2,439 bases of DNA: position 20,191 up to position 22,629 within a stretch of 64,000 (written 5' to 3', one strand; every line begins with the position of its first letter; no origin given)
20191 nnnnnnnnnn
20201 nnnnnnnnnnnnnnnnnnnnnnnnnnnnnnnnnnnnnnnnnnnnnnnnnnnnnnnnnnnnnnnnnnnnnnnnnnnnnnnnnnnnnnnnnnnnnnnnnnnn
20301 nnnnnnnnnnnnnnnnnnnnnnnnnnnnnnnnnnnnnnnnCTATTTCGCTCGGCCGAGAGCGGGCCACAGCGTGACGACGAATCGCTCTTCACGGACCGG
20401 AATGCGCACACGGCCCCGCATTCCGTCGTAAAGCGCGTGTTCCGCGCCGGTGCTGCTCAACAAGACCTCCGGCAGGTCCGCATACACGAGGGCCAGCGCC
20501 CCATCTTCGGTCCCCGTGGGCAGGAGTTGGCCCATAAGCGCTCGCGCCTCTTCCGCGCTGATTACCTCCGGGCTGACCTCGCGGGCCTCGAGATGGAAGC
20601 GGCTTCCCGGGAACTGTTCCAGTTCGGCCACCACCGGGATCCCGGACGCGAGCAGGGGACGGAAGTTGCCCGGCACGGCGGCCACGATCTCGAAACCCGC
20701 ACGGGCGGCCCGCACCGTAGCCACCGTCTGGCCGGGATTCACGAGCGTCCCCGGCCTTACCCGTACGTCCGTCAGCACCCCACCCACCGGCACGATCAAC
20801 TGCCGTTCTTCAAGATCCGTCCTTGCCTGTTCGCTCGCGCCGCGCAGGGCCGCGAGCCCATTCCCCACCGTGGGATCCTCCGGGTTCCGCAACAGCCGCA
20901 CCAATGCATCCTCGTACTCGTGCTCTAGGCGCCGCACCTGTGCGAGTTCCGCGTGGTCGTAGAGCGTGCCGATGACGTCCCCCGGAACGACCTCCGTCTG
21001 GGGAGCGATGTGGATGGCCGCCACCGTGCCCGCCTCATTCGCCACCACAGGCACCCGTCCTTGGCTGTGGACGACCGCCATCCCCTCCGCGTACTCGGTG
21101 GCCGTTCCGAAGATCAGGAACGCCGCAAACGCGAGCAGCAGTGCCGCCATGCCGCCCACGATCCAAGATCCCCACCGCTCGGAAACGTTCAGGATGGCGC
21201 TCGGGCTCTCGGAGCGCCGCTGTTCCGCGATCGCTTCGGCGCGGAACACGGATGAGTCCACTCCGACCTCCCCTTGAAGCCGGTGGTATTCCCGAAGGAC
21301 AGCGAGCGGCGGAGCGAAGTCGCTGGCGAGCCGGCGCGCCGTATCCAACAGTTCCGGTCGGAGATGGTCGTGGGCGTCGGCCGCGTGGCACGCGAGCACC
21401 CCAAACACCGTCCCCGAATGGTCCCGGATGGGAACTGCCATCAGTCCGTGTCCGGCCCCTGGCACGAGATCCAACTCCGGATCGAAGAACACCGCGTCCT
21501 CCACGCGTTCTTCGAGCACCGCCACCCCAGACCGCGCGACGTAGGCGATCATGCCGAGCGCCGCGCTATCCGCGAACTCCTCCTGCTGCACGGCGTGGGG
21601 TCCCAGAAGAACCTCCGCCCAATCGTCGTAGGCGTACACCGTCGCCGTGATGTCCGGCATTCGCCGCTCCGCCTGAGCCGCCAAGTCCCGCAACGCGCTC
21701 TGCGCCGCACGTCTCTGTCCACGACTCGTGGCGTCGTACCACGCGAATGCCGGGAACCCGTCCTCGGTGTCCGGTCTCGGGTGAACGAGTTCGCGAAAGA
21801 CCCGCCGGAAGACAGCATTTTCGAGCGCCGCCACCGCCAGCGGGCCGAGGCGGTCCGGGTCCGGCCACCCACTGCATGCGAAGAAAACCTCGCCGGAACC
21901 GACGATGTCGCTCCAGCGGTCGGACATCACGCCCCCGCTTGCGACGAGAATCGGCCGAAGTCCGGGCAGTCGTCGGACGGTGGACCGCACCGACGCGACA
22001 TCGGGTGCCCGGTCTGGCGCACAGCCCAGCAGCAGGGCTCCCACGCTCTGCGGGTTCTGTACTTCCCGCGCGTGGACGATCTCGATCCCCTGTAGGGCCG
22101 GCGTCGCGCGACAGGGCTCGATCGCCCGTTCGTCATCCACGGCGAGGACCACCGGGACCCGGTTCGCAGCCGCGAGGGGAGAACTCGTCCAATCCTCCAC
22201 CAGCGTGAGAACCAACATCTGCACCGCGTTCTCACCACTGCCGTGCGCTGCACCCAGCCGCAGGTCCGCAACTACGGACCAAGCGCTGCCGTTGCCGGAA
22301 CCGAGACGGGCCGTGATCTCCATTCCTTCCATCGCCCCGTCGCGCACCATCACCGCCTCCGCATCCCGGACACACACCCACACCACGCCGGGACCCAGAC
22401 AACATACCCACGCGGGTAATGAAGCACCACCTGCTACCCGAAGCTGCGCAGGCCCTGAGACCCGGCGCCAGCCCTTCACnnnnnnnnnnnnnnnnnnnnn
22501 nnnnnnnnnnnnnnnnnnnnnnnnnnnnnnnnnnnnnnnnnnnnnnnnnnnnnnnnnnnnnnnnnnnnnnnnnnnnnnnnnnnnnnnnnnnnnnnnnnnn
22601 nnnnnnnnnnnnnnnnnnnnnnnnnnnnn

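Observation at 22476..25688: Export module with two different periplasmic adaptors but no outer-membrane channel or LanP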

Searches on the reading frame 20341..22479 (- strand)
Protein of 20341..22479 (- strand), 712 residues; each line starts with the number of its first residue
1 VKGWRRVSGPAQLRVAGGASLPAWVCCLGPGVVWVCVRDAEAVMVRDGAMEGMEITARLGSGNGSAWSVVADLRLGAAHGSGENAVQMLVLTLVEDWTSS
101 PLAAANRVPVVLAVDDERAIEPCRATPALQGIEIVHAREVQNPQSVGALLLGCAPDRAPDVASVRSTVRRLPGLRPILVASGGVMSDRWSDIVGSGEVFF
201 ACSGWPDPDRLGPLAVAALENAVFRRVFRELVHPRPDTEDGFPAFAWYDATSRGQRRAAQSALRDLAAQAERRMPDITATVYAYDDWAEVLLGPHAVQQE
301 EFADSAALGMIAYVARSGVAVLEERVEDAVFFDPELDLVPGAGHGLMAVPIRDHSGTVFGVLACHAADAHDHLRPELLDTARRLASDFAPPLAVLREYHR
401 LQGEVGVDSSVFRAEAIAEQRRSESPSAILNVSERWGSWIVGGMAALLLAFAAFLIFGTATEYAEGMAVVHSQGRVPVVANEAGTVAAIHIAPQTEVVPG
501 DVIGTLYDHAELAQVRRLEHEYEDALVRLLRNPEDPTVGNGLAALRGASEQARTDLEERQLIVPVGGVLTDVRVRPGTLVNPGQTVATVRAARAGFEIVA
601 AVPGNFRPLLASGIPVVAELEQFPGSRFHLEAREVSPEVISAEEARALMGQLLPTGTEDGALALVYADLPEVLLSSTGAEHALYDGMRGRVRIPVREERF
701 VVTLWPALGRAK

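Call 4: search_protein_families(library=pfam, proteins=[window:20341-22479:-], max_evalue=0.01)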
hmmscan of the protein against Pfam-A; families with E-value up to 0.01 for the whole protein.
window:20341-22479:- (712 aa): 3 families
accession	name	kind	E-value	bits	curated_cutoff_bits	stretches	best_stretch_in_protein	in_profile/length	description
PF13437.12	HlyD_3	-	8.1e-06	27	22.2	1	562-645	3-86/106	HlyD family secretion protein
PF16576.10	HlyD_D23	-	8.3e-06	25.7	30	1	558-639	108-188/214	Barrel-sandwich domain of CusB or HlyD membrane-fusion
PF00364.28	Biotin_lipoyl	-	0.00042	20.5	22.1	0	565-610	7-57/73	Biotin-requiring enzyme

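Call 5: search_protein_families(library=ncbifam, proteins=[window:20341-22479:-], max_evalue=0.01)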
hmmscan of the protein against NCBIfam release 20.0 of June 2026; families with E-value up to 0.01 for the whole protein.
window:20341-22479:- (712 aa): 7 families
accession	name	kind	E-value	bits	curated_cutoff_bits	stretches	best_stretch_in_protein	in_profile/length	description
TIGR01730.1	RND_mfp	subfamily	1.1e-11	44.3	94.9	1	545-641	121-216/322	efflux RND transporter periplasmic adaptor subunit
TIGR03794.1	NHLM_micro_HlyD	equivalog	4.6e-06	25.8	156.2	1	444-517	26-100/421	NHLP bacteriocin system secretion protein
TIGR01843.1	type_I_hlyD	subfamily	2.5e-05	23.4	208.65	0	542-699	254-402/422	HlyD family type I secretion periplasmic adaptor subunit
TIGR00998.1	8a0101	subfamily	0.00062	18.8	390.8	0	525-590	175-236/334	EmrA/EmrK family multidrug efflux transporter periplasmic adaptor subunit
NF005117.0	PRK06549.1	equivalog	0.0011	19.6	159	0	478-503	101-126/130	acetyl-CoA carboxylase biotin carboxyl carrier protein subunit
NF004547.1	PRK05889.1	equivalog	0.0041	17.3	75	0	475-504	39-68/71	biotin/lipoyl-binding carrier protein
NF002939.0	PRK03598.1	equivalog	0.0093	15.2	393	0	542-589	188-235/332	secretion protein HlyD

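Call 16: find_homologous_proteins(query=window:20341-22479:-, max_evalue=0.001)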
Query window:20341-22479:- (712 aa): 41 proteins with E <= 0.001 among 8000 candidates.
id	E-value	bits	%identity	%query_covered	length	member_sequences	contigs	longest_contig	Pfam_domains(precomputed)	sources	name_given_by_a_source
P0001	0.0e+0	1466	100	94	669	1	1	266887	-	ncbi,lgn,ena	-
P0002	0.0e+0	1244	79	100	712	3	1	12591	-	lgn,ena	-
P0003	0.0e+0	1224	79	100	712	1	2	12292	-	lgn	-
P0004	0.0e+0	1216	79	100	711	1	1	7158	-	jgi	jgi:hypothetical protein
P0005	0.0e+0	1203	82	94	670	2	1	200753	-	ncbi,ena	-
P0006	0.0e+0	1160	76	100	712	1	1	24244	-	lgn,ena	-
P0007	0.0e+0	1139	74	99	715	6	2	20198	PF25919.1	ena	-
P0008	0.0e+0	1127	72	100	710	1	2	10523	-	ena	-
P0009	0.0e+0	1126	73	100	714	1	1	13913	PF25919.1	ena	-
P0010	0.0e+0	1120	73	100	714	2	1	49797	PF25919.1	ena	-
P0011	0.0e+0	1115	72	100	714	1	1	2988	PF25919.1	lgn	-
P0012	0.0e+0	1115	72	100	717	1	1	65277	-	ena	-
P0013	0.0e+0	1114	72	99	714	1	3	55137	PF25919.1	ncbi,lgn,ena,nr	ncbi:MAG: HlyD family efflux transporter periplasmic adaptor subunit [Acidobacteria bacterium]|nr:Hl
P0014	0.0e+0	1114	72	100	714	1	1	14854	PF25919.1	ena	-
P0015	0.0e+0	1108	72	99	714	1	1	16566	PF25919.1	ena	-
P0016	0.0e+0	1101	71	100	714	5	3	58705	PF25919.1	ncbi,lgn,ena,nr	ncbi:MAG: HlyD family efflux transporter periplasmic adaptor subunit [Cenarchaeum sp. SB0669_bin_11]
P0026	0.0e+0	1037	71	94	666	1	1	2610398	-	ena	-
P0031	6.9e-271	919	68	90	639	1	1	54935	PF01590.33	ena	-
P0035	1.5e-208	713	54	100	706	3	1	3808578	PF25919.1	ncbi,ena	-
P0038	8.3e-203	694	53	99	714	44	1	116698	PF00364.29,PF25919.1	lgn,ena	-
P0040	1.2e-199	684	51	99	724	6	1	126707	PF25973.1,PF25919.1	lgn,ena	-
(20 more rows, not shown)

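Call 17: find_encoding_contigs(protein=P0035, flank=10000, max_places=2)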
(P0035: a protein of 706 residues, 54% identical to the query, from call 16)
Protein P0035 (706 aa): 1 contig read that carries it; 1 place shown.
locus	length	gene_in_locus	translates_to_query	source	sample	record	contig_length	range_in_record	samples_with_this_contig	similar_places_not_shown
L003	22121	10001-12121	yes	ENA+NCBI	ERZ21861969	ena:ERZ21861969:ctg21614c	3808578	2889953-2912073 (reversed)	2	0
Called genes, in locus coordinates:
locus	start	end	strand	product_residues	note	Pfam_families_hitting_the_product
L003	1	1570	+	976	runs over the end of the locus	PF13620:CarboxypepD_reg, PF13715:CarbopepD_reg_2 (weak), PF25183:OMP_b-brl_4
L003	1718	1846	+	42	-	-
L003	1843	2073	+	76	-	-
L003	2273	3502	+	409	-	PF05147:LANC_like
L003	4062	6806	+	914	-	PF04738:Lant_dehydr_N, PF14028:Lant_dehydr_C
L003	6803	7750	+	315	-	-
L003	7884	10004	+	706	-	PF03412:Peptidase_C39, PF00664:ABC_membrane, PF00005:ABC_tran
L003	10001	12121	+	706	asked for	PF25919:BSH_CusB (faint)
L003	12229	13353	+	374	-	PF13191:AAA_16 (weak), PF13401:AAA_22 (weak)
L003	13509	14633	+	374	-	PF13191:AAA_16 (faint), PF13401:AAA_22 (weak)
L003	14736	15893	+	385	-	PF13191:AAA_16, PF00004:AAA (faint), PF13401:AAA_22 (weak)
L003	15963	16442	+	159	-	-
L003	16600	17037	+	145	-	-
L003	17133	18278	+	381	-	PF13191:AAA_16, PF13401:AAA_22 (weak)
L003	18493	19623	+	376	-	PF13173:AAA_14, PF13635:DUF4143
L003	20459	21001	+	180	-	-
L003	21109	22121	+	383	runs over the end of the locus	PF13191:AAA_16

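Call 18: find_encoding_contigs(protein=P0038, flank=10000, max_places=2)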
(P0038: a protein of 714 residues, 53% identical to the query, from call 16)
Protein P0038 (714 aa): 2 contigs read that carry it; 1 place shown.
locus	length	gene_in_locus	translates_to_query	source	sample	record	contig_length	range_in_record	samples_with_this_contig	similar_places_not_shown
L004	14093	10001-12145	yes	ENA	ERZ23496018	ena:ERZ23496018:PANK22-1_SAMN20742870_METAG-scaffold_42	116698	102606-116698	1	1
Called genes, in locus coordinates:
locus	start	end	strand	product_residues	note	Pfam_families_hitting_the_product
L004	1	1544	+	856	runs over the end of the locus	-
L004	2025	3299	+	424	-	PF05147:LANC_like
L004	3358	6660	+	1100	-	PF04738:Lant_dehydr_N, PF14028:Lant_dehydr_C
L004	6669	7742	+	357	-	PF25919:BSH_CusB (faint)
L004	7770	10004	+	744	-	PF03412:Peptidase_C39, PF00664:ABC_membrane, PF00005:ABC_tran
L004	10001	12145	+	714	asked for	PF00364:Biotin_lipoyl (faint), PF25919:BSH_CusB (weak)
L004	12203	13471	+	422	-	PF13271:DUF4062, PF13749:HATPase_c_4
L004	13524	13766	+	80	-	PF02604:PhdYeFM_antitox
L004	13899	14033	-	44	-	-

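Call 19: find_encoding_contigs(protein=P0040, flank=10000, max_places=2)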
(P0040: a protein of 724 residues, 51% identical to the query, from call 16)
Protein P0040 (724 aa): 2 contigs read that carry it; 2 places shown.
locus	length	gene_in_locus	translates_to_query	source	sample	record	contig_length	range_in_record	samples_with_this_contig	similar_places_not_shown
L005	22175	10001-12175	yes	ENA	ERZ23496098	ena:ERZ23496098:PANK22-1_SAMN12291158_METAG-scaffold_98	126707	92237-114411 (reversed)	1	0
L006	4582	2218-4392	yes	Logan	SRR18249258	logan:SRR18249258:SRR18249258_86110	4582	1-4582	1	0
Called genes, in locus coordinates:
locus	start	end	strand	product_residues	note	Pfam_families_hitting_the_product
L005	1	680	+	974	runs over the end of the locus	PF13620:CarboxypepD_reg, PF13715:CarbopepD_reg_2 (weak), PF17210:SdrD_B, PF25183:OMP_b-brl_4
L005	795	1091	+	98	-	-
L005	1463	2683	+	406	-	PF05147:LANC_like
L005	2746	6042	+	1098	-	PF04738:Lant_dehydr_N, PF14028:Lant_dehydr_C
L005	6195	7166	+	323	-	PF25973:BSH_CzcB (faint)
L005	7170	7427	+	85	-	-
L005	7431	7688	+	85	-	-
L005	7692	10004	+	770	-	PF03412:Peptidase_C39, PF00664:ABC_membrane, PF00005:ABC_tran, PF02463:SMC_N (faint)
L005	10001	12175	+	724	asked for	PF25919:BSH_CusB (faint), PF25973:BSH_CzcB (weak)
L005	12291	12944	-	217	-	-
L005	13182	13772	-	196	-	-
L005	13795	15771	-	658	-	PF01011:PQQ, PF13360:PQQ_2 (weak)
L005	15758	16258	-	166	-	PF18735:HEPN_RiboL-PSP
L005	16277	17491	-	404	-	PF03235:GmrSD_N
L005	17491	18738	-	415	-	PF23500:DUF7133, PF07995:GSDH, PF22807:TrAA12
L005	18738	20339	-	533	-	PF00144:Beta-lactamase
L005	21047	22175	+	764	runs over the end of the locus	PF07992:Pyr_redox_2, PF00070:Pyr_redox (weak), PF00586:AIRS, PF02769:AIRS_C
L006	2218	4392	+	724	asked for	PF25919:BSH_CusB (faint), PF25973:BSH_CzcB (weak)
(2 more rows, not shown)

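Call 21: list_cluster_members(proteins=[P0001, P0035, P0013, P0016, P0005, P0026])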
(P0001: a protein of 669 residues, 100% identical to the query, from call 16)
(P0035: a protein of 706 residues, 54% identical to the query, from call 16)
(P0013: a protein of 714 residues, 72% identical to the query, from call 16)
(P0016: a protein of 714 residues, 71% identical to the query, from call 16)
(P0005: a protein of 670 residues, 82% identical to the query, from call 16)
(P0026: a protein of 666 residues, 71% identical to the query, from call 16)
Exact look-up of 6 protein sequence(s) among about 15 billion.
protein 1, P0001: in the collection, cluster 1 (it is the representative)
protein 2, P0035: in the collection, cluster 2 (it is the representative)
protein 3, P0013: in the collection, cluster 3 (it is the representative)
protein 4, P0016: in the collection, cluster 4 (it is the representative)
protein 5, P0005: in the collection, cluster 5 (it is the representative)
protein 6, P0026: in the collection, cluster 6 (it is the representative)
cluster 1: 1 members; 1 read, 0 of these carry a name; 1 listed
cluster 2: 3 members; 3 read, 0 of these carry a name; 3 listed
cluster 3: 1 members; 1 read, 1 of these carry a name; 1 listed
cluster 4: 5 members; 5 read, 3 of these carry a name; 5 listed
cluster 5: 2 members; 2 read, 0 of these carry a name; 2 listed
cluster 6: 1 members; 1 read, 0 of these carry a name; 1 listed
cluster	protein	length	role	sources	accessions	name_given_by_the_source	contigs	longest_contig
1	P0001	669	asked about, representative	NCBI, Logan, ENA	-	-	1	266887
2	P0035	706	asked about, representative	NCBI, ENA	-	-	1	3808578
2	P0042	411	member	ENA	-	-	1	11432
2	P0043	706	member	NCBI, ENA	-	-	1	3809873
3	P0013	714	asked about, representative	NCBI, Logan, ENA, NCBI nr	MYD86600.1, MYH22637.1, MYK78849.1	MAG: HlyD family efflux transporter periplasmic adaptor subunit [Acidobacteria bacterium] | HlyD family efflux transporter periplasmic adaptor subunit [Acidobacteriota bacterium]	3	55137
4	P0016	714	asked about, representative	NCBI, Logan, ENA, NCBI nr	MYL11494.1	MAG: HlyD family efflux transporter periplasmic adaptor subunit [Cenarchaeum sp. ... | HlyD family efflux transporter periplasmic adaptor subunit [Cenarchaeum sp. SB0669_bin_11]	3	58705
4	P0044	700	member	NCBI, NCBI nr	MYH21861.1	MAG: HlyD family efflux transporter periplasmic adaptor subunit [Acidobacteria bacterium] | HlyD family efflux transporter periplasmic adaptor subunit [Acidobacteriota bacterium]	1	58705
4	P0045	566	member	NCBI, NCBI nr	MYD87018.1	MAG: HlyD family efflux transporter periplasmic adaptor subunit [Acidobacteria bacterium] | HlyD family efflux transporter periplasmic adaptor subunit [Acidobacteriota bacterium]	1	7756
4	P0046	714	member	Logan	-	-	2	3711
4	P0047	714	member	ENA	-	-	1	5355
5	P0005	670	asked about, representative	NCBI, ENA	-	-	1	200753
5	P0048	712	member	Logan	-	-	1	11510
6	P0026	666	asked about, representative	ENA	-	-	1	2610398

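Call 27: find_related_loci(query=A1, collection=genome_contigs, flank=10000)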
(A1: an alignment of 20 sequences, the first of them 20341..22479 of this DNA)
Query A1 (712 aa) in genome_contigs; peptide patterns used: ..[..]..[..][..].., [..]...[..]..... (x = any residue, [..] = any of these).
95 stretches matched a pattern; 9 encode a relative of the query (tblastn E <= 1e-3); 9 distinct loci.
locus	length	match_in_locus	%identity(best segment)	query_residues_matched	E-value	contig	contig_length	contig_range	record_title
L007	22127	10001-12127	80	1-709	0e+0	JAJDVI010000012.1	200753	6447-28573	MAG: Acidobacteria bacterium isolate jk18x22bins.33 k141_316219, whole genome shotgun sequence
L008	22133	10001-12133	75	3-712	0e+0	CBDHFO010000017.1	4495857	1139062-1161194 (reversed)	MAG: Candidatus Marinacidobacterium sp. isolate 178a2059-1fcc-4348-b026-258adf563acb genome assembly, contig: contig_6,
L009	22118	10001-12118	69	7-712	0e+0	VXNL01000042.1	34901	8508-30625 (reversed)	MAG: Acidobacteria bacterium isolate SB0661_bin_8 NODE_1223_length_34901_cov_276.814441, whole genome shotgun sequence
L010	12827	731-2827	62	5-712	0e+0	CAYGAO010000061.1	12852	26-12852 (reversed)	MAG TPA_asm: uncultured Acidobacteriota bacterium isolate ERP110561_co1_40 genome assembly, contig: NODE_3058_length_128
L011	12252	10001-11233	81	302-712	0e+0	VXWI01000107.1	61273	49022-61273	MAG: Acidobacteria bacterium isolate SB0668_bin_14 NODE_239_length_61273_cov_15.587507, whole genome shotgun sequence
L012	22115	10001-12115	51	3-709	0e+0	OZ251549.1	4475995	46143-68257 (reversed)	MAG: Candidatus Marinacidobacterium sp. isolate 88176f09-942a-4e48-9e77-24fef9edb6e5 genome assembly, chromosome: 1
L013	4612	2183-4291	54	5-712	0e+0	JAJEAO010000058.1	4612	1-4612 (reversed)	MAG: Acidobacteria bacterium isolate jk18x7bins.57 k141_955526, whole genome shotgun sequence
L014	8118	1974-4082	54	5-712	0e+0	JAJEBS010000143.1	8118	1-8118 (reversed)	MAG: Gemmatimonadetes bacterium isolate jk18x9bins.46 k141_286186, whole genome shotgun sequence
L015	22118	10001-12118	53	7-710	0e+0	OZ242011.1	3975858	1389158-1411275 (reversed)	MAG: Candidatus Marinacidobacterium sp. isolate 9dab93f2-0bd7-4437-a2b9-636a52ee9c7b genome assembly, chromosome: 1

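Call 35: predict_structure(alignment_id=A1)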
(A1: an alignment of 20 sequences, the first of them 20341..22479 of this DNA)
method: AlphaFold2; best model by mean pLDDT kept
length: 712 residues; sequences in the alignment: 20
mean_pLDDT: 69.2   pTM: 0.56
mean pLDDT of the five models: 69.2, 66.9, 66.3, 65.8, 64.0
residues with pLDDT >= 90: 141; 70-90: 253; 50-70: 169; < 50: 149
segments of 3 or more residues with pLDDT < 50: 243-254, 295-304, 399-436, 458-482, 648-660, 675-712
pLDDT, mean of each block of 10 residues (from residue 1): 78 89 91 91 91 88 73 88 81 74 68 92 90 93 92 77 90 92 76 80 86 92 89 65 44 57 87 87 66 46 57 89 83 60 79 88 81 84 92 66 33 35 33 48 75 51 27 31 65 77 70 81 86 75 83 73 72 72 71 63 55 57 55 59 52 42 59 46 35 27 25 24
secondary structure, 60 per line:
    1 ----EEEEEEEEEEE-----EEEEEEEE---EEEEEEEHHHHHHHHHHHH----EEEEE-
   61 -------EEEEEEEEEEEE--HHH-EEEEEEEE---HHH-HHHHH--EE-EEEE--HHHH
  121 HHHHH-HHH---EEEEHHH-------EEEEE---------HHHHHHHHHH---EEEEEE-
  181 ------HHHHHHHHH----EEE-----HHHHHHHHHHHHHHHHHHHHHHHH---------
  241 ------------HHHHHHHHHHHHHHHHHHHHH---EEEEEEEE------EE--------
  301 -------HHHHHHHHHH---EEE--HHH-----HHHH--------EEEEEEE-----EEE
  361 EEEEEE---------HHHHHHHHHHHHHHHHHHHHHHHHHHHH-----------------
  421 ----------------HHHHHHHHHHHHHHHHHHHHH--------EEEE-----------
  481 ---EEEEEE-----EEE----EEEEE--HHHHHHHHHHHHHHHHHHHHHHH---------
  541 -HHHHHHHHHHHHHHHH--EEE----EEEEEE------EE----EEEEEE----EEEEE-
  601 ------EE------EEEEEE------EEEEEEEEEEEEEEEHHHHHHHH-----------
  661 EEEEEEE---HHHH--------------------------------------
elements in order (helices of 4 or more, strands of 3 or more residues): E5-15 E21-28 E32-38 H39-50 E55-59 E68-79 E86-93 H101-105 E111-114 H117-125 E133-136 E147-151 H161-170 E174-179 H187-195 E200-202 H208-231 H253-273 E277-284 H308-317 E321-323 H334-337 E346-352 E358-366 H376-403 H437-457 E466-469 E484-489 E495-497 E502-506 H509-531 H542-557 E560-562 E567-572 E585-590 E595-599 E615-620 E627-641 H642-649 E661-667 H671-674
